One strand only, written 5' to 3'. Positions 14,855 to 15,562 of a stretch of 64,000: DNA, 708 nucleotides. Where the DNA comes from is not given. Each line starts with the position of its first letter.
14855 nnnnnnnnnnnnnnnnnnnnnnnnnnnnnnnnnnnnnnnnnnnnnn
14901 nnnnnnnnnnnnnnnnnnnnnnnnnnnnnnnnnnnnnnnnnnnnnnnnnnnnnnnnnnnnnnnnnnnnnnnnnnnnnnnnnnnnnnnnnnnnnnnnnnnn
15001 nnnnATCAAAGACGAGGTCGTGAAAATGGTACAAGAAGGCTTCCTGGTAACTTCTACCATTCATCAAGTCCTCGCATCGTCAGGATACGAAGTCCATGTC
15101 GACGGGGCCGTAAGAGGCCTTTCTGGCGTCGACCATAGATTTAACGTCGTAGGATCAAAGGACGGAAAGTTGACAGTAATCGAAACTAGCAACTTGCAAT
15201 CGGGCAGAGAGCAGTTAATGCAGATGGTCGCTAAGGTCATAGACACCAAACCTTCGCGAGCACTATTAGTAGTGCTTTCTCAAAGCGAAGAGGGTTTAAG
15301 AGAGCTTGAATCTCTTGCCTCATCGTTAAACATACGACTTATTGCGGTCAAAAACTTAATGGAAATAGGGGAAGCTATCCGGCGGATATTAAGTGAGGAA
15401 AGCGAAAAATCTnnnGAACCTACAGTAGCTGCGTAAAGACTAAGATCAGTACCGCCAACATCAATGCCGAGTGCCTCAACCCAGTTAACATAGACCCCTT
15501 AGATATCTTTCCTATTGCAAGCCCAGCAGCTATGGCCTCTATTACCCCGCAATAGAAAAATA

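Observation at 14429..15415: Unclassified 328-aa protein with three CxxC zinc-ribbon pairs adjacent to the pilus operon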

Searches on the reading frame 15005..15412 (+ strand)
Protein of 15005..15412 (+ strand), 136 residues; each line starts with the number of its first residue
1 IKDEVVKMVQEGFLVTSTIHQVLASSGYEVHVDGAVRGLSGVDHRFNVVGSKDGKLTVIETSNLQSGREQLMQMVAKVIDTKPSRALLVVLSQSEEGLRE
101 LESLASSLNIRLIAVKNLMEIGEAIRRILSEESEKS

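Call 34: search_solved_structures(query=A4, max_evalue=10, show_alignments=4)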
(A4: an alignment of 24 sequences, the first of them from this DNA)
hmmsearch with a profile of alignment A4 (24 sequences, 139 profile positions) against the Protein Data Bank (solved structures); distinct sequences matched with E-value up to 10: 4.
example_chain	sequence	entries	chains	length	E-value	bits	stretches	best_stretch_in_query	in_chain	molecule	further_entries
1y88_A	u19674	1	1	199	0.29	13.8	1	18-115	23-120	Hypothetical protein AF1548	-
6d6v_E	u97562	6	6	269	0.4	13.4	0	82-134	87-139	Telomerase holoenzyme Teb2 subunit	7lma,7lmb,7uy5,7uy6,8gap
3cg6_A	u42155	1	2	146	1.3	11.7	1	82-118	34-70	Growth arrest and DNA-damage-inducible 45 gamma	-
3ffm_A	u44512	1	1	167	2.1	11.1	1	82-118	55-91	Growth arrest and DNA-damage-inducible protein GADD45 gamma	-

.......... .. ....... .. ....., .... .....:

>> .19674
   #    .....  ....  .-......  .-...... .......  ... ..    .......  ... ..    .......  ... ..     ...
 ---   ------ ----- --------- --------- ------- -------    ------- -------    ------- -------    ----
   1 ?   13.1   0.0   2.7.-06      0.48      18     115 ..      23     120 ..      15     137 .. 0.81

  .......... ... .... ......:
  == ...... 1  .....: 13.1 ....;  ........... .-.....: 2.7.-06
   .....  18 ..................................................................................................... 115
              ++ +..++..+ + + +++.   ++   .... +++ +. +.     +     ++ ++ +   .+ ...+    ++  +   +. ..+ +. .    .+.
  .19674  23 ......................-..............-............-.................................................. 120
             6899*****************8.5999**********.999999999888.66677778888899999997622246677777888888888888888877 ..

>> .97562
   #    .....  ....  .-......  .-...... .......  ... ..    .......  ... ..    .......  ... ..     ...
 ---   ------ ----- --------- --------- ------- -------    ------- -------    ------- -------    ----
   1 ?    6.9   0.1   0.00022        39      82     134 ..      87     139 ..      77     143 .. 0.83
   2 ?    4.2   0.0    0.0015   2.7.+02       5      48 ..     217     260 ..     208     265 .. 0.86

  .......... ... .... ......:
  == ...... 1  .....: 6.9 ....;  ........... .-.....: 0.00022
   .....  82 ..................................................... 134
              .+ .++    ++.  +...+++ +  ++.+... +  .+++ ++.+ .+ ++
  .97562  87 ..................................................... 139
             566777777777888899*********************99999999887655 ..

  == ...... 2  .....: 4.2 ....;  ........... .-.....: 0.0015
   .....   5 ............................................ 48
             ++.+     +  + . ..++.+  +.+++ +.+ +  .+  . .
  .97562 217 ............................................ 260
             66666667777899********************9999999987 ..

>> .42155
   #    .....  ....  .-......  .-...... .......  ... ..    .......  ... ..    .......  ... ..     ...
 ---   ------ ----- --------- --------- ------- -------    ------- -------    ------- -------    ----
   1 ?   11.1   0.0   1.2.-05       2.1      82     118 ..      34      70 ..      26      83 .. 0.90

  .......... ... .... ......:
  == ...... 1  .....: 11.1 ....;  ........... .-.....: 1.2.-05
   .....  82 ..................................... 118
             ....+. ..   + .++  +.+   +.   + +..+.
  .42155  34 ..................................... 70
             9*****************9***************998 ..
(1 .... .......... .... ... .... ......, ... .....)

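Call 41: search_protein_representatives(alignment_id=A4)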
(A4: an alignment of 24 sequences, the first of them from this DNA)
Query: 24 sequences, 139 profile positions. Proteins with E-value up to 0.001 (for the whole library): 930; up to 1e-10: 352; up to 1e-30: 10. The best 150 are listed.
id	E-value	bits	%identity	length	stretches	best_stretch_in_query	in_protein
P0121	3.0e-52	192.0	-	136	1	6-135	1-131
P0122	1.5e-50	186.5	-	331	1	1-134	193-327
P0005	4.3e-43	162.4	-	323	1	1-137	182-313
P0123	2.9e-41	156.4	-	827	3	21-121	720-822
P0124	8.9e-39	148.4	-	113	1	21-133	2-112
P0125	5.0e-37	142.7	-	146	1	15-132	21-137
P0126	4.7e-35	136.3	-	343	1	1-134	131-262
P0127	2.7e-32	127.4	-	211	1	15-132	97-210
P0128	3.5e-32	127.0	-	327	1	1-132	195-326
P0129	5.9e-31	123.0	-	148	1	10-132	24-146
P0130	1.2e-30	122.0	-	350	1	7-136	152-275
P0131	1.6e-30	121.7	-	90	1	45-133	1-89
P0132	2.7e-30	120.9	-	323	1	1-131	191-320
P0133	1.6e-28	115.2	-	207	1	2-131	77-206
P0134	2.5e-28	114.5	-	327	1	3-132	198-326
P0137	6.3e-27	110.0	-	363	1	14-133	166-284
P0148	3.3e-25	104.4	-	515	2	18-127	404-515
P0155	3.4e-24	101.1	-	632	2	17-125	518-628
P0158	5.5e-24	100.5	-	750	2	17-124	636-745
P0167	5.8e-23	97.1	-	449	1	1-131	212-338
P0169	7.4e-23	96.8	-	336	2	17-121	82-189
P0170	7.8e-23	96.7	-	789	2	15-120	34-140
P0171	9.6e-23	96.4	-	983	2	17-128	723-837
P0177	1.7e-22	95.6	-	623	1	2-132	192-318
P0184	3.8e-22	94.5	-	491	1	2-136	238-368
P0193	1.3e-21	92.7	-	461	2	19-124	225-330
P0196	4.2e-21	91.1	-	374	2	18-120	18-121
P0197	4.5e-21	91.0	-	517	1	2-132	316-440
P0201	6.1e-21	90.6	-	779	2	18-130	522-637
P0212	1.3e-20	89.5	-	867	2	19-123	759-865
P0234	5.7e-19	84.2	-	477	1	18-132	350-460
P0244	2.8e-18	82.0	-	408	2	18-125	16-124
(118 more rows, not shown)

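Call 43: search_protein_families(library=pfam, proteins=[P0123, P0155, P0158, P0170, P0171, P0177, P0184, P0197, P0201, P0212], max_evalue=0.001)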
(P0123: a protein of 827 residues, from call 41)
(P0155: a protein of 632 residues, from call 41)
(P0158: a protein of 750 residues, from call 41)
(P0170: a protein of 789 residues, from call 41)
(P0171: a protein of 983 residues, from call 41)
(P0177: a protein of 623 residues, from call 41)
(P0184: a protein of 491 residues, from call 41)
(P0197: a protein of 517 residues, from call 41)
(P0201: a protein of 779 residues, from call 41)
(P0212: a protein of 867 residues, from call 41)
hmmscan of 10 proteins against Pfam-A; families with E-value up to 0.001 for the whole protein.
P0123 (827 aa): 4 families
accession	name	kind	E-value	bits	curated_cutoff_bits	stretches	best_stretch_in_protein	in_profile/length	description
PF18551.6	TackOD1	-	4.5e-26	92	32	1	248-423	11-187/188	Thaumarchaeal output domain 1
PF04471.18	Mrr_cat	-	9.3e-17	61.6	21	1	443-549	14-113/115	Restriction endonuclease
PF00072.30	Response_reg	-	4.1e-12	46.7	30.2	1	13-122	1-111/111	Response regulator receiver domain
PF22722.2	NA-iREase1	-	4.9e-08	33.4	27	0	720-820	7-99/106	NACHT-associated inactive Restriction Endonuclease 1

P0155 (632 aa): 4 families
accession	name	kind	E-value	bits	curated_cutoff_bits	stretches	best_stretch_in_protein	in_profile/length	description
PF18551.6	TackOD1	-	1.3e-30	106.8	32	1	177-357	7-188/188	Thaumarchaeal output domain 1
PF04471.18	Mrr_cat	-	4.1e-11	43.4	21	1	521-627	14-114/115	Restriction endonuclease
PF07705.17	CARDB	-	2.9e-08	34.3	22.7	1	27-114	3-94/101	CARDB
PF12773.13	DZR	-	0.00079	20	27.3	0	290-327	9-35/45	Double zinc ribbon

P0158 (750 aa): 6 families
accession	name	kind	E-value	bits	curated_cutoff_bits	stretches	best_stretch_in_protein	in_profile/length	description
PF18551.6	TackOD1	-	7.9e-34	117.3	32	1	303-480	9-187/188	Thaumarchaeal output domain 1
PF00072.30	Response_reg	-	6e-16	59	30.2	1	4-113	1-111/111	Response regulator receiver domain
PF04471.18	Mrr_cat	-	2.4e-12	47.4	21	1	639-745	14-114/115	Restriction endonuclease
PF12773.13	DZR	-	7.3e-07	29.7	27.3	1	229-251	1-23/45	Double zinc ribbon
PF13240.11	Zn_Ribbon_1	-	1.6e-05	25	25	1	229-250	2-23/23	zinc-ribbon domain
PF13248.11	Zn_ribbon_3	-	0.00044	20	27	0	227-250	3-26/26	zinc-ribbon domain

P0170 (789 aa): 4 families
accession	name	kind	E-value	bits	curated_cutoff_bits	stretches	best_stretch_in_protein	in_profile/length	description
PF00437.27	T2SSE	-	4.7e-122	407.6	24.9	1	401-783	3-370/370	Type II/IV secretion system protein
PF05157.20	MshEN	-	1.5e-15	57.4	23.1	1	297-371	8-83/90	MshEN domain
PF04471.18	Mrr_cat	-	2.8e-06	27.9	21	0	170-265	16-107/115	Restriction endonuclease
PF25199.1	nSTAND_NTPase5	-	0.00077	19.7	34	0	541-590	42-92/145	Novel STAND NTPase 5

P0171 (983 aa): 3 families
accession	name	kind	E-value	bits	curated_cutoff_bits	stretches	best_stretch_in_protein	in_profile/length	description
PF18551.6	TackOD1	-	3.1e-31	108.8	32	1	531-699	11-180/188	Thaumarchaeal output domain 1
PF00072.30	Response_reg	-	1e-12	48.6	30.2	1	4-112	1-110/111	Response regulator receiver domain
PF04471.18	Mrr_cat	-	1.3e-06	28.9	21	1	876-977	13-108/115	Restriction endonuclease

P0177 (623 aa): 2 families
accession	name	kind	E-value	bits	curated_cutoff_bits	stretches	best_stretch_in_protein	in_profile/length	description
PF18551.6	TackOD1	-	2.2e-29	102.8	32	1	21-190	13-187/188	Thaumarchaeal output domain 1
PF04471.18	Mrr_cat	-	2.9e-05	24.6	21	1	211-307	15-111/115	Restriction endonuclease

P0184 (491 aa): 1 family
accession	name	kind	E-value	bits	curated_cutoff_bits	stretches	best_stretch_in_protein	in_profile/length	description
PF18551.6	TackOD1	-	4.2e-32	111.7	32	1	60-237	6-188/188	Thaumarchaeal output domain 1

P0197 (517 aa): 3 families
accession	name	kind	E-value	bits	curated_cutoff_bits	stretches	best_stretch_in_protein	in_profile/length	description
PF18551.6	TackOD1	-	3e-33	115.4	32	1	161-313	32-186/188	Thaumarchaeal output domain 1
PF12773.13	DZR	-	0.00027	21.5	27.3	0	248-296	9-44/45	Double zinc ribbon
PF18912.6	DZR_2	-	0.00075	19.7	27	0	202-223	8-29/56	Double zinc ribbon domain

P0201 (779 aa): 4 families
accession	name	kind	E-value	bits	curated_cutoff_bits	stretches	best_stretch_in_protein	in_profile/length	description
PF18551.6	TackOD1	-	1.5e-31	109.9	32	1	326-504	8-187/188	Thaumarchaeal output domain 1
PF00072.30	Response_reg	-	6.1e-14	52.6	30.2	1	4-112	1-110/111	Response regulator receiver domain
PF04471.18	Mrr_cat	-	5e-11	43.2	21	1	660-774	7-115/115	Restriction endonuclease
PF03698.18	UPF0180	-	0.00011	22.7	25.4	0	19-87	14-71/77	Uncharacterised protein family (UPF0180)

P0212 (867 aa): 6 families
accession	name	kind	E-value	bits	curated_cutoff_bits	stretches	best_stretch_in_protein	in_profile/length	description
PF18551.6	TackOD1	-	1.3e-32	113.3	32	1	416-593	9-187/188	Thaumarchaeal output domain 1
PF00072.30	Response_reg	-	2.2e-15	57.2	30.2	1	7-113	4-111/111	Response regulator receiver domain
PF04471.18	Mrr_cat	-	4.7e-07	30.4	21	1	757-867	11-115/115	Restriction endonuclease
PF12773.13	DZR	-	2.8e-06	27.8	27.3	1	302-323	1-22/45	Double zinc ribbon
PF13248.11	Zn_ribbon_3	-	0.0002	21.1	27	1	299-323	2-26/26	zinc-ribbon domain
PF13240.11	Zn_Ribbon_1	-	0.00042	20.5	25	1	301-323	1-23/23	zinc-ribbon domain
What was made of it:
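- On TackOD1 as response-regulator output domain: REC is present in relatives P0123, P0158, P0171, P0201 and P0212 (call 43).
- REC-fused forms resemble classical response-regulator transcription factors (call 43).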

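Call 46: search_protein_families(library=pfam, proteins=[P0126, P0130, P0137, P0148, P0167, P0169, P0193, P0196, P0234, P0244], max_evalue=0.001)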
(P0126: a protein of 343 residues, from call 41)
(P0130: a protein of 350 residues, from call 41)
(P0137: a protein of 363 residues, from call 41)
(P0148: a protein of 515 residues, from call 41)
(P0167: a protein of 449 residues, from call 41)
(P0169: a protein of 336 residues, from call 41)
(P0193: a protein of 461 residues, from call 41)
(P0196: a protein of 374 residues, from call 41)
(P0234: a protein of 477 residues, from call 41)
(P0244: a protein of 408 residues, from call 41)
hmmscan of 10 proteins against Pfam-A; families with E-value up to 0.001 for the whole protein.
P0126 (343 aa): 1 family
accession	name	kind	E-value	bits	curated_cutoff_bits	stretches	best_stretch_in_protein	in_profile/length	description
PF18551.6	TackOD1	-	1.8e-29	103.1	32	1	2-131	57-188/188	Thaumarchaeal output domain 1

P0130 (350 aa): 3 families
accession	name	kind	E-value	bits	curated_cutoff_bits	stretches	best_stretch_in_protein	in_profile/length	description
PF18551.6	TackOD1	-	5.4e-11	42.8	32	1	11-114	10-135/188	Thaumarchaeal output domain 1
PF21248.3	SoFic-like_C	-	3.2e-08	34.1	27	1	310-346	35-71/76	Protein adenylyltransferase SoFic-like, C-terminal domain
PF01978.25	TrmB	-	5.8e-06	26.5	25.6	1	300-349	17-66/68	Sugar-specific transcriptional regulator TrmB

P0137 (363 aa): 3 families
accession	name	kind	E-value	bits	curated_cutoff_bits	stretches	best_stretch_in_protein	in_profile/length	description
PF18551.6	TackOD1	-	1.9e-07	31.3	32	1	54-147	32-122/188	Thaumarchaeal output domain 1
PF21248.3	SoFic-like_C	-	0.00016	22.2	27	0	323-359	35-71/76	Protein adenylyltransferase SoFic-like, C-terminal domain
PF01978.25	TrmB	-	0.00097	19.4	25.6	0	317-358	21-62/68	Sugar-specific transcriptional regulator TrmB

P0148 (515 aa): 1 family
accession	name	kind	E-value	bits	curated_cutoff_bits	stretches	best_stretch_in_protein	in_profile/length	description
PF18551.6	TackOD1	-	3.9e-27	95.5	32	1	67-243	11-188/188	Thaumarchaeal output domain 1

P0167 (449 aa): 1 family
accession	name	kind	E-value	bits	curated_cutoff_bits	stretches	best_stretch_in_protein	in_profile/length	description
PF18551.6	TackOD1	-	3.6e-33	115.1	32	1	41-212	12-188/188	Thaumarchaeal output domain 1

P0169 (336 aa): 4 families
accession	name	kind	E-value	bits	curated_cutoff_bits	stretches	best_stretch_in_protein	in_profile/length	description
PF04471.18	Mrr_cat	-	1.6e-14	54.5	21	2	227-327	12-106/115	Restriction endonuclease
PF18551.6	TackOD1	-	2.8e-11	43.7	32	1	3-66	125-188/188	Thaumarchaeal output domain 1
PF22722.2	NA-iREase1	-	1.2e-08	35.3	27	1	230-323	7-92/106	NACHT-associated inactive Restriction Endonuclease 1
PF13719.11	Zn_ribbon_5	-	5.5e-06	26.5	29.3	1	1-35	1-35/37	zinc-ribbon domain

P0193 (461 aa): 2 families
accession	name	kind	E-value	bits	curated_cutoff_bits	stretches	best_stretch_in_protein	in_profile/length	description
PF18551.6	TackOD1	-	1.3e-41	142.7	32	1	26-207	7-188/188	Thaumarchaeal output domain 1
PF04471.18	Mrr_cat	-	4.1e-13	49.9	21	2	226-327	14-111/115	Restriction endonuclease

P0196 (374 aa): 2 families
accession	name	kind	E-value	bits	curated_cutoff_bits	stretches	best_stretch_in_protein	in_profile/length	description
PF05157.20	MshEN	-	2.2e-17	63.3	23.1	1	286-357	12-84/90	MshEN domain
PF04471.18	Mrr_cat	-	1.8e-10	41.4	21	1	150-245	15-107/115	Restriction endonuclease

P0234 (477 aa): 2 families
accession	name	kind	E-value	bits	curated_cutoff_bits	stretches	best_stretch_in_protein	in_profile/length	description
PF00535.33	Glycos_transf_2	-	7.5e-26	91.5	23.3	1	4-161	1-164/168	Glycosyl transferase family 2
PF13641.12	Glyco_tranf_2_3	-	3.4e-06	27.7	27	1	3-115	3-125/230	Glycosyltransferase like family 2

P0244 (408 aa): 0 families
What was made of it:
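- On PD-(D/E)xK / Mrr_cat restriction endonuclease: The model is hit only by homologous copies in other proteins (calls 43, 46).
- Closest known: Mrr-type PD-. Same: Paralogous copies in relatives pass the Mrr_cat threshold (calls 43, 46).
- Closest known: Inactive REase. Same: Some homologous copies hit NA-iREase1 (calls 43, 46).
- A subfamily carries an extra TrmB wHTH (call 46). Homologous copies hit the 'inactive REase' Pfam family (calls 43, 46).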

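Call 48: list_cluster_members(proteins=[P0170, P0196, P0123, P0130, P0121, P0234, P0158, P0193])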
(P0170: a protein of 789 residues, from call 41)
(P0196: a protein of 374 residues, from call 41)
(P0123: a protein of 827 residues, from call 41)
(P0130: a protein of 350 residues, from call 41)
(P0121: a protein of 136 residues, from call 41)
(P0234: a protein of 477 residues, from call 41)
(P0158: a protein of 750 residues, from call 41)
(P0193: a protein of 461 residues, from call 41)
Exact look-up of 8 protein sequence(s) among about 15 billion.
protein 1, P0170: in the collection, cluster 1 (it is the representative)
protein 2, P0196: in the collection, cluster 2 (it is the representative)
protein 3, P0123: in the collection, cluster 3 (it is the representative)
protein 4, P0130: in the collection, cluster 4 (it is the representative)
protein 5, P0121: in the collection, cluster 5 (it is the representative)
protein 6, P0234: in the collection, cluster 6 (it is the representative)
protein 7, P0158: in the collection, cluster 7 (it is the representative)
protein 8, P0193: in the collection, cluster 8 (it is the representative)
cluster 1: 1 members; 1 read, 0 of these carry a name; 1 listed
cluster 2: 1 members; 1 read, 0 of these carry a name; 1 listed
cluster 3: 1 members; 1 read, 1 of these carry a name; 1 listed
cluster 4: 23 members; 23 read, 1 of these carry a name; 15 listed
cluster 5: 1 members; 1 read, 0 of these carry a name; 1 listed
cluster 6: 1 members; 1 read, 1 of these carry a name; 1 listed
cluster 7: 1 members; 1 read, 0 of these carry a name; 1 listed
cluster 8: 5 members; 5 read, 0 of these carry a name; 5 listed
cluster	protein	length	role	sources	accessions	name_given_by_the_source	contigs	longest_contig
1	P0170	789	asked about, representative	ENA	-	-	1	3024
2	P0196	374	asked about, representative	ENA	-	-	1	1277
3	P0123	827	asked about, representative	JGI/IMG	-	CheY-like chemotaxis protein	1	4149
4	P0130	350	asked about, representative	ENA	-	-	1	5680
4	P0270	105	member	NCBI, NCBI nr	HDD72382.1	MAG TPA: transcriptional regulator [Candidatus Bathyarchaeota archaeon] | transcriptional regulator [Candidatus Bathyarchaeota archaeon]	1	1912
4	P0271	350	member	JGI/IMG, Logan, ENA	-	-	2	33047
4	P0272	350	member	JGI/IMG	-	-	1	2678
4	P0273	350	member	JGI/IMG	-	-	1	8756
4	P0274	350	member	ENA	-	-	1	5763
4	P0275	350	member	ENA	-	-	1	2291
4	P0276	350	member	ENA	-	-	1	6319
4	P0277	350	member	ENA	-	-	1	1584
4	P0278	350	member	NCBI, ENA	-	-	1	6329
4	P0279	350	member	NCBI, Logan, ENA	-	-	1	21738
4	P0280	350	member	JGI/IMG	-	-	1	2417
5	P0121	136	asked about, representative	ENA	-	-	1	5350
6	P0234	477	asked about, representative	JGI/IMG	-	glycosyltransferase involved in cell wall biosynthesis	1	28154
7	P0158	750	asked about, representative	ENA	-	-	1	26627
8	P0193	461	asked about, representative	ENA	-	-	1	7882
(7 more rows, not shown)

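Call 75: search_protein_families(library=padloc, proteins=[P0123, P0170], max_evalue=0.01)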
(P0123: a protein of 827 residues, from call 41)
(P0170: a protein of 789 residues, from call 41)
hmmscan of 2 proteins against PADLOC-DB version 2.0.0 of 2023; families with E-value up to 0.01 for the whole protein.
P0123 (827 aa): 0 families

P0170 (789 aa): 2 families
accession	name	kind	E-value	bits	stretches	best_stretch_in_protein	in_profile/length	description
PDLC04140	mad8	-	0.00036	18.1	1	541-598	28-70/314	mads_8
PDLC04539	PDC-M24B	-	0.006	14.1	0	37-68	140-171/255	-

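Call 84: find_encoding_contigs(protein=P0158, flank=8000, max_places=2)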
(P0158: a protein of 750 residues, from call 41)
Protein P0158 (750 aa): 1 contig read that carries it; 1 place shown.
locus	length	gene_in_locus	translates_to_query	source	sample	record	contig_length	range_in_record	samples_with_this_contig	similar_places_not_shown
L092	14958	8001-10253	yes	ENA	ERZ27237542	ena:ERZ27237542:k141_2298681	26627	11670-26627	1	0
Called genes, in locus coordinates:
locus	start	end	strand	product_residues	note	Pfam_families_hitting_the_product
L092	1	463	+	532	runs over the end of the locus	PF00496:SBP_bac_5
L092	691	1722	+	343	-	PF00850:Hist_deacetyl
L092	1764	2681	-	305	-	PF07549:Sec_GG (weak), PF02355:SecD_SecF_C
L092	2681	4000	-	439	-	PF21760:SecD_1st, PF22599:SecDF_P1_head, PF00873:ACR_tran (faint), PF02355:SecD_SecF_C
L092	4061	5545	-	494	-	PF01743:PolyA_pol, PF12627:PolyA_pol_RNAbd, PF01966:HD, PF13735:tRNA_NucTran2_2 (weak)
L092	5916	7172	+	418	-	PF01590:GAF, PF13185:GAF_2, PF13492:GAF_3, PF00512:HisKA, PF02518:HATPase_c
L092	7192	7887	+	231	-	PF00072:Response_reg, PF00486:Trans_reg_C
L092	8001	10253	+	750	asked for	PF00072:Response_reg, PF12773:DZR (faint), PF18551:TackOD1, PF04471:Mrr_cat (weak)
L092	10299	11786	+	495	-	PF13506:Glyco_transf_21, PF00535:Glycos_transf_2, PF10111:Glyco_tranf_2_2, PF13641:Glyco_tranf_2_3, PF01644:Chitin_synth_1, PF03142:Chitin_synth_2, PF13632:Glyco_trans_2_3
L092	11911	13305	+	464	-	PF02826:2-Hacid_dh_C (faint), PF03446:NAD_binding_2 (weak), PF03721:UDPG_MGDP_dh_N, PF00984:UDPG_MGDP_dh, PF03720:UDPG_MGDP_dh_C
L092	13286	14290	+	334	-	PF01073:3Beta_HSD, PF01370:Epimerase, PF02719:Polysacc_synt_2, PF04321:RmlD_sub_bind, PF16363:GDP_Man_Dehyd, PF13460:NAD_binding_10, PF07993:NAD_binding_4 (weak)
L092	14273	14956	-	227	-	?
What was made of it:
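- REC-(Zn ribbon)-TackOD1-module proteins are common (call 43) and one is encoded next to a histidine kinase (call 84). A REC-TackOD1-module gene precedes a processive GT2 synthase (call 84).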

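Call 85: find_encoding_contigs(protein=P0234, flank=8000, max_places=1)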
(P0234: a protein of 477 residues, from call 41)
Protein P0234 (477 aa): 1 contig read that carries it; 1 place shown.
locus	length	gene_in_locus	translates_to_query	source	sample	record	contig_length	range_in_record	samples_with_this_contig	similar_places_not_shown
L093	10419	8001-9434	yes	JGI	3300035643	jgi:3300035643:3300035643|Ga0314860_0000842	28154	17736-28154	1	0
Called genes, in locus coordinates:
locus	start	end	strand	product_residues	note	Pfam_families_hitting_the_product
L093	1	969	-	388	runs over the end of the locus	PF13439:Glyco_transf_4, PF00534:Glycos_transf_1, PF13692:Glyco_trans_1_4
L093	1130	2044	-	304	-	PF00535:Glycos_transf_2, PF13641:Glyco_tranf_2_3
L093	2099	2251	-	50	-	-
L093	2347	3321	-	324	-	PF01408:GFO_IDH_MocA, PF02894:GFO_IDH_MocA_C, PF22725:GFO_IDH_MocA_C3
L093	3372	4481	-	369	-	PF00155:Aminotran_1_2, PF01041:DegT_DnrJ_EryC1, PF01053:Cys_Met_Meta_PP (faint), PF01212:Beta_elim_lyase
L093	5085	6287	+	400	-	PF25939:DUF7982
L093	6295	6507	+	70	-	-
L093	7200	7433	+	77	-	-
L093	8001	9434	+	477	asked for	PF00535:Glycos_transf_2, PF13641:Glyco_tranf_2_3 (weak)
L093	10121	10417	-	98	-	?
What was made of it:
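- It is fused to a GT2 glycosyltransferase (calls 46, 85).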
